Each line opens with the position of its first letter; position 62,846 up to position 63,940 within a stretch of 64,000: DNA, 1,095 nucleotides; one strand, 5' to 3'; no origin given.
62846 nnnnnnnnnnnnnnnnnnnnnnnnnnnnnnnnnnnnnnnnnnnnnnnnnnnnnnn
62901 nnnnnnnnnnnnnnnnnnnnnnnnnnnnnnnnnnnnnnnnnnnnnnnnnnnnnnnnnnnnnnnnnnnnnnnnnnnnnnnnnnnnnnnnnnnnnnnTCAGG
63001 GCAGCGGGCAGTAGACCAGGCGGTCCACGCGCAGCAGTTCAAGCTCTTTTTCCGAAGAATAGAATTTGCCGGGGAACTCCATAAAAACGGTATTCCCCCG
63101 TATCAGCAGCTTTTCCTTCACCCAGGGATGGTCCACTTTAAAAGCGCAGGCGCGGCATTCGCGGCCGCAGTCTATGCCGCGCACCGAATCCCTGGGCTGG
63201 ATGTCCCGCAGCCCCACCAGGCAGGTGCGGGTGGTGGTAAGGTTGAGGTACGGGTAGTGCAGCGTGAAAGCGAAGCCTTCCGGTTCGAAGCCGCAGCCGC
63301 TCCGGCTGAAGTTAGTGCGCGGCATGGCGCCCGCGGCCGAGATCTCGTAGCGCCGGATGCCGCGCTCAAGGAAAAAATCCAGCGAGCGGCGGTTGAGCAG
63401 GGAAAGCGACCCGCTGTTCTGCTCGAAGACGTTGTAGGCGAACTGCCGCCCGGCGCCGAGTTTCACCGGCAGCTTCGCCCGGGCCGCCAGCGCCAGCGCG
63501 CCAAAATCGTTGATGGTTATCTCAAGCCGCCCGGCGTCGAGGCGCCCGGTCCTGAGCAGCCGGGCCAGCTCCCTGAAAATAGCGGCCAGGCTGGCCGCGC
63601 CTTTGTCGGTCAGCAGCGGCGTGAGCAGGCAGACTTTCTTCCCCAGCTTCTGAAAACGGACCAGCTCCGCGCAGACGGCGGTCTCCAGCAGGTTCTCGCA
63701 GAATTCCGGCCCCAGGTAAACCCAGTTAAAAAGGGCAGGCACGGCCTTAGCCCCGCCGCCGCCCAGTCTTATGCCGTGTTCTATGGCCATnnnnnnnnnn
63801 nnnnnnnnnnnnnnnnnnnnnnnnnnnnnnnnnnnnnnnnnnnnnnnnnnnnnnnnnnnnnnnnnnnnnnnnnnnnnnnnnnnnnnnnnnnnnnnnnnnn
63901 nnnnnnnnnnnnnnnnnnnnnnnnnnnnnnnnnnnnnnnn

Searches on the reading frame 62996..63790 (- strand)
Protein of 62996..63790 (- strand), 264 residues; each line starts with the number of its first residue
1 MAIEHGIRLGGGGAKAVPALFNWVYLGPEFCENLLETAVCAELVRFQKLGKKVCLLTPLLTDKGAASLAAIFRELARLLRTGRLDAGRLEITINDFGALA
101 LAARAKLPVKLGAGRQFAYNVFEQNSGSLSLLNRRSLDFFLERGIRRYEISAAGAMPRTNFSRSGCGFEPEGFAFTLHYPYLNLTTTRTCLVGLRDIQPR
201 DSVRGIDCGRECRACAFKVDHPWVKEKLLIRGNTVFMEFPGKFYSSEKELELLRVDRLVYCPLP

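Call 41: find_encoding_contigs(protein=window:62996-63790:-, flank=10000, max_places=8)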
Protein window:62996-63790:- (264 aa): 18 contigs read that carry it; 8 places shown.
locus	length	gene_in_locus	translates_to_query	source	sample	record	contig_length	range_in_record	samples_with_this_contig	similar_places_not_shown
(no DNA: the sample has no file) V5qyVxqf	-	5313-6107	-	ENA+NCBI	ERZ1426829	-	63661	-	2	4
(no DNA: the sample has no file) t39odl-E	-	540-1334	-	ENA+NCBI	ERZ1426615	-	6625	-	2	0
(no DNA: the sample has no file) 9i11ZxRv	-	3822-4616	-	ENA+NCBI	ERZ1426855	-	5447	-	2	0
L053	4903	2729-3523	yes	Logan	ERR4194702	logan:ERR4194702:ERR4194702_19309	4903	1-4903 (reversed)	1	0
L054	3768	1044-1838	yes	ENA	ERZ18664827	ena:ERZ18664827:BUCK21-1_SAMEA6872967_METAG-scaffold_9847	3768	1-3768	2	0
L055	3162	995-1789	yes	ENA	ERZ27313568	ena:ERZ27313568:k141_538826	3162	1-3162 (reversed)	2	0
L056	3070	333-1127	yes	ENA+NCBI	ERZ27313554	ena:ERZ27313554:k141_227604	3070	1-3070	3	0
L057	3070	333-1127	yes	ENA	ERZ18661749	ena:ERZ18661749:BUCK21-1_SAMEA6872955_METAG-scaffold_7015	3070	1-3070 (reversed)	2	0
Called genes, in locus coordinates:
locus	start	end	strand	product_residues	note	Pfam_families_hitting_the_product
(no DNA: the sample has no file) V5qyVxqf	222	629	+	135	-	PF27806:HxsD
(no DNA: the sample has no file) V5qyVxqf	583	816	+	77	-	-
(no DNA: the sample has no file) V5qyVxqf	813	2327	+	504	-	PF04055:Radical_SAM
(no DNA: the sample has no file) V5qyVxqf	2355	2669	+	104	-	-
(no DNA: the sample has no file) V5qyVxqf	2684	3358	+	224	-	-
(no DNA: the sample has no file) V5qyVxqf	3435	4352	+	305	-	PF04055:Radical_SAM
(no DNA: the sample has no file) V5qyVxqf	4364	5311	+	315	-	PF01136:Peptidase_U32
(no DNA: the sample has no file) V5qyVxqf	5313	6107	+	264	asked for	-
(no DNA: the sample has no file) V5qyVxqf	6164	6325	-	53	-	PF19451:DUF5989 (weak)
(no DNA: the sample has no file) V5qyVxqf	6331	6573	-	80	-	-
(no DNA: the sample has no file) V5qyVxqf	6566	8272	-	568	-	PF02543:Carbam_trans_N, PF16861:Carbam_trans_C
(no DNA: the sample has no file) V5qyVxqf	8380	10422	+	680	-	PF13472:Lipase_GDSL_2 (faint), PF07719:TPR_2 (faint), PF13371:TPR_9 (faint), PF13432:TPR_16 (faint), PF13181:TPR_8 (faint), PF14559:TPR_19 (weak)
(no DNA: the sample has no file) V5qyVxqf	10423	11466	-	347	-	-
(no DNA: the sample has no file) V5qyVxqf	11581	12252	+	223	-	PF05175:MTS (weak), PF13489:Methyltransf_23, PF01209:Ubie_methyltran, PF13847:Methyltransf_31, PF08241:Methyltransf_11, PF08242:Methyltransf_12, PF13649:Methyltransf_25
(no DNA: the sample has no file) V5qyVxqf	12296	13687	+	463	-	PF02310:B12-binding, PF04055:Radical_SAM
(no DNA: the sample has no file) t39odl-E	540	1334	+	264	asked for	-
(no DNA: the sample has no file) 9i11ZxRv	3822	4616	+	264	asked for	-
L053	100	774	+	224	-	-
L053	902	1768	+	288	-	PF04055:Radical_SAM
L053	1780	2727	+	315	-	PF01136:Peptidase_U32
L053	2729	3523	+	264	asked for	-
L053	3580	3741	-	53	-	PF19451:DUF5989 (weak)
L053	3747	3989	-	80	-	-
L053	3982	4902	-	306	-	?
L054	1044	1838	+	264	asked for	-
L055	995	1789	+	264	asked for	-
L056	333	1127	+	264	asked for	-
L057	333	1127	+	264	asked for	-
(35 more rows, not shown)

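Call 72: search_protein_families(library=ncbifam, proteins=[L053:851-1768:+], max_evalue=1e-8)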
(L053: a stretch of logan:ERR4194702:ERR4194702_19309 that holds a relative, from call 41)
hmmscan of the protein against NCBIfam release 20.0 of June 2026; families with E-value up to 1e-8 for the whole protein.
L053:851-1768:+ (305 aa): 6 families
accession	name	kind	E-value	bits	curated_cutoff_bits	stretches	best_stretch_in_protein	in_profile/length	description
TIGR03977.1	rSAM_pair_HxsC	equivalog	1.4e-18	66.8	267.9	1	12-276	25-287/292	His-Xaa-Ser system radical SAM maturase HxsC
TIGR02668.1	moaA_archaeal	equivalog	6.3e-13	48.4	325.25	1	16-139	14-142/303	GTP 3',8-cyclase MoaA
NF038332.1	rSAM_rare_HxsC4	exception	1.6e-11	43.9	500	1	12-238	14-250/335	radical SAM protein HxsC4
NF001199.0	PRK00164.2-1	equivalog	1.8e-11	43.7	231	1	16-138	16-143/308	GTP 3',8-cyclase MoaA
TIGR02666.1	moaA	equivalog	1.4e-10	40.7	284.05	1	16-188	14-198/336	GTP 3',8-cyclase MoaA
NF045702.1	rSAM_GDGT_ether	equivalog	9.4e-10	37.7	450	1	16-202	90-285/486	tetraether lipid synthase Tes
